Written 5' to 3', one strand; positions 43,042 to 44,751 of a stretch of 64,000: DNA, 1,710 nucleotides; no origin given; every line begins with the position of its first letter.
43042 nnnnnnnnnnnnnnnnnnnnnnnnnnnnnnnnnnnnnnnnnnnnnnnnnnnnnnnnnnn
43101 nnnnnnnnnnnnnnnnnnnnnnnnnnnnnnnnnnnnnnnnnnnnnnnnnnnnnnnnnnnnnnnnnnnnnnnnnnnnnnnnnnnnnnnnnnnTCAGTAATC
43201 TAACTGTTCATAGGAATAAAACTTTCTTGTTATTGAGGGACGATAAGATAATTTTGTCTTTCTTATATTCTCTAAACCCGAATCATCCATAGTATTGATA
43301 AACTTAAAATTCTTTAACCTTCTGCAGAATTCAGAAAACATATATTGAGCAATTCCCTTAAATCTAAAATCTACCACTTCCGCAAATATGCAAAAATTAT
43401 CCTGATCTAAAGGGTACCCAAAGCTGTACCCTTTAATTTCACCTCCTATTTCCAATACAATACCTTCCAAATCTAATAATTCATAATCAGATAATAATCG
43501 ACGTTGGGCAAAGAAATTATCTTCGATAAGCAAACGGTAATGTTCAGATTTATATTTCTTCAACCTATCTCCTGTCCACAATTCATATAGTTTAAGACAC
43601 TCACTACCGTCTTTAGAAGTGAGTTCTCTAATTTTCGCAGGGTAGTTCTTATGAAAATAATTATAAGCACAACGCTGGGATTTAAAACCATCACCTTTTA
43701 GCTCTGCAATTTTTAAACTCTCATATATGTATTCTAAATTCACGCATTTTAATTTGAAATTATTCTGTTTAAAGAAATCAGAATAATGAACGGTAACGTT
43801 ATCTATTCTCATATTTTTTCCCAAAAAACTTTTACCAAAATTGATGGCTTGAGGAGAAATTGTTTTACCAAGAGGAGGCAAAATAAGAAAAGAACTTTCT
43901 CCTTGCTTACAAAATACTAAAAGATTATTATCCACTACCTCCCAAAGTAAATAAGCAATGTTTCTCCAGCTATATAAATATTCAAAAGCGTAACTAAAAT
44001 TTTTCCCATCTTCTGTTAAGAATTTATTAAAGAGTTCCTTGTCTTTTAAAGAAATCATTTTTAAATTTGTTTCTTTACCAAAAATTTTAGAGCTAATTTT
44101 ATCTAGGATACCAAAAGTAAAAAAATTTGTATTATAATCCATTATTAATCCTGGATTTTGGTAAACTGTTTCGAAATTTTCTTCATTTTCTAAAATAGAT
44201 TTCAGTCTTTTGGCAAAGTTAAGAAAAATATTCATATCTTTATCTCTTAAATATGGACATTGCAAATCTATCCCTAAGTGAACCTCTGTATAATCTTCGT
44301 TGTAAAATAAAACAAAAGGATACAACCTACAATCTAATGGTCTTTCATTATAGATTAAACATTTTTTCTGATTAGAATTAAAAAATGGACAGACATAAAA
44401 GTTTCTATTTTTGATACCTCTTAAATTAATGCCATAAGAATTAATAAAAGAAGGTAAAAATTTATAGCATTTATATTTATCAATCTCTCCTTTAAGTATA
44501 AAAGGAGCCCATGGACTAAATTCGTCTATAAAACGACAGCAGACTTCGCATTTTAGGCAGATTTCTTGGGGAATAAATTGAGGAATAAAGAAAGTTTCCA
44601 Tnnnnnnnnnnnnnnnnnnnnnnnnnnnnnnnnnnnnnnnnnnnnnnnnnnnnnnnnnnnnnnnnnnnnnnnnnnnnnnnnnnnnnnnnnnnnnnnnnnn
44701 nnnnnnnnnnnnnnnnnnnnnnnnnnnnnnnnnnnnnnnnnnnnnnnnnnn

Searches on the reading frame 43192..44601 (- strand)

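Call 9: search_protein_families(library=pfam, proteins=[window:43192-44601:-])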
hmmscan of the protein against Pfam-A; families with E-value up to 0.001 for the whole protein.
window:43192-44601:- (469 aa): 2 families
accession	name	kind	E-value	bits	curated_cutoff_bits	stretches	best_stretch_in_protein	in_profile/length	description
PF09924.15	LPG_synthase_C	-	1.1e-21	77.6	27.5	1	203-462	10-296/298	Phosphatidylglycerol lysyltransferase, C-terminal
PF03692.20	CxxCxxCC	-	1.1e-07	32.8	23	1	15-101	2-73/85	Putative zinc- or iron-chelating domain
